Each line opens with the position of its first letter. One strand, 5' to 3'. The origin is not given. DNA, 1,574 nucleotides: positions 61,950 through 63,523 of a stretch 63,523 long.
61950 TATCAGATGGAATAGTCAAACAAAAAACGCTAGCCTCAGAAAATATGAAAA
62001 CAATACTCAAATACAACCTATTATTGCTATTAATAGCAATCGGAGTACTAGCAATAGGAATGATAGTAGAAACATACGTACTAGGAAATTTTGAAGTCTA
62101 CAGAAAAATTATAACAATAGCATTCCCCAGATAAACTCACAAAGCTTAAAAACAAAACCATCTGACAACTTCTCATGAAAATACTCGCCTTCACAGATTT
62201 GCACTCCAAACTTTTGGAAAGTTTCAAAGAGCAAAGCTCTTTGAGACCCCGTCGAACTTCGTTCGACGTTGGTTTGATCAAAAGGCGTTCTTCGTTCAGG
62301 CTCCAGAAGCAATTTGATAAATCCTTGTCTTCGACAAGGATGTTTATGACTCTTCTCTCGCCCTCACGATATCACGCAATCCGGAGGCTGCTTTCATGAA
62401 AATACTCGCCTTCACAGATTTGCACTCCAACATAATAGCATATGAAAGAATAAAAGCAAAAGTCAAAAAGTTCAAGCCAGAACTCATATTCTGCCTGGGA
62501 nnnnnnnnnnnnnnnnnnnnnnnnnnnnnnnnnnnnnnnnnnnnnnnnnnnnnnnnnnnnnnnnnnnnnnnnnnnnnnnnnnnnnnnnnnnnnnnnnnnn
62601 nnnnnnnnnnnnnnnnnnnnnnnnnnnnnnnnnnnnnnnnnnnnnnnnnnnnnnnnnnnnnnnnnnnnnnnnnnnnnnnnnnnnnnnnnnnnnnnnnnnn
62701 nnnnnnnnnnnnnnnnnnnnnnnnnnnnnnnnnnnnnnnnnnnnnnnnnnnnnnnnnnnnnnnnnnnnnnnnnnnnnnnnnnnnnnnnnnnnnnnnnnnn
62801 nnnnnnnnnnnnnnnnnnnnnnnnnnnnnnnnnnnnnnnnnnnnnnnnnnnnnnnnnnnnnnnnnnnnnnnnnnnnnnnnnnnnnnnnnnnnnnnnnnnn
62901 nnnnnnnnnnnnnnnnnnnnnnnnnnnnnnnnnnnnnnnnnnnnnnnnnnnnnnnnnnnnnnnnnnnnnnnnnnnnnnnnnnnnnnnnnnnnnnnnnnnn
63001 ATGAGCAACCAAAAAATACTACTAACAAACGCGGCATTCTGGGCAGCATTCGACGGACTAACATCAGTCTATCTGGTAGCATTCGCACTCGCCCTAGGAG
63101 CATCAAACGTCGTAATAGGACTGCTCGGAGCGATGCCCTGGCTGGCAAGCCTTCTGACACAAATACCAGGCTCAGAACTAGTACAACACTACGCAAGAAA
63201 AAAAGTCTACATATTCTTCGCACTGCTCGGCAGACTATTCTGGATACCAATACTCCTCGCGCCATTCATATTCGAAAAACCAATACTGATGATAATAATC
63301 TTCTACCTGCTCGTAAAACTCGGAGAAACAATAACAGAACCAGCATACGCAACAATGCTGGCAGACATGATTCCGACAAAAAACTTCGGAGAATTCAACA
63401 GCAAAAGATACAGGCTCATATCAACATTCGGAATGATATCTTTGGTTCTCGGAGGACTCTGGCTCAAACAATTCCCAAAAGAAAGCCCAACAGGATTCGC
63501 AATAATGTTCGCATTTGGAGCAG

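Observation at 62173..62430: Second member of the same insert family in the 5' end of the metallophosphoesterase gene, with a 37-bp duplication and compensatory stem changes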

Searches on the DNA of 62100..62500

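Call 12: search_rna_families(source=window, start=62100, end=62500, threshold=evalue, max_evalue=10)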
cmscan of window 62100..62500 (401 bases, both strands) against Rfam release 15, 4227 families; matches with E-value up to 10: 7.
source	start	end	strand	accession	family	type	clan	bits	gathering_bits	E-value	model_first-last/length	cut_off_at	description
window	62170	62252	-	RF02902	AaHKsRNA22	Gene; sRNA;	-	19.1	39.8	0.25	1-101/101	no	Aggregatibacter sRNA 22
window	62100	62137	-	RF03368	mir-1822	Gene; miRNA;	-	17.3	73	0.66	1-37/61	3'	mir-1822 microRNA precursor family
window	62249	62337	-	RF00313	snoZ173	Gene; snRNA; snoRNA; CD-box;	-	16.7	70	2.5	1-107/107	no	Small nucleolar RNA Z173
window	62216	62350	+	RF02902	AaHKsRNA22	Gene; sRNA;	-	16.4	39.8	1.1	1-101/101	no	Aggregatibacter sRNA 22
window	62197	62228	+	RF04360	psbT-asRNA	Gene; antisense;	-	15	48.5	2.8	3-35/38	no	Plastid psbT antisense RNA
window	62351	62368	-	RF01111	SBWMV2_UPD-PKk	Cis-reg;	-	14.3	35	5.6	1-21/21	no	Pseudoknot of upstream pseudoknot domain (UPD) of the 3'UTR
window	62196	62304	+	RF02634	EF3314_EF3315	Gene; sRNA;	-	12.5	100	2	1-141/141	no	Enterococcus sRNA EF3314_EF3315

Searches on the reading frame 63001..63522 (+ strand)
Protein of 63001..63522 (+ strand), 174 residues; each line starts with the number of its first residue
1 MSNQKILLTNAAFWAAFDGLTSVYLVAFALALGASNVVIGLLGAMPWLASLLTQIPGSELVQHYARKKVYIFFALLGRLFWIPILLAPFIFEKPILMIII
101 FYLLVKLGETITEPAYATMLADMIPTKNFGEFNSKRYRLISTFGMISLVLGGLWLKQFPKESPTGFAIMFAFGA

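Call 39: search_protein_families(library=pfam, proteins=[window:63001-63522:+], max_evalue=0.001)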
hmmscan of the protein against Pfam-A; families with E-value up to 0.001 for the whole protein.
window:63001-63522:+ (174 aa): 1 family
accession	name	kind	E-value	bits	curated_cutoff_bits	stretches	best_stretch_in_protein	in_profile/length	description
PF07690.21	MFS_1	-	1.2e-11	44.5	33.4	1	12-172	7-160/347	Major Facilitator Superfamily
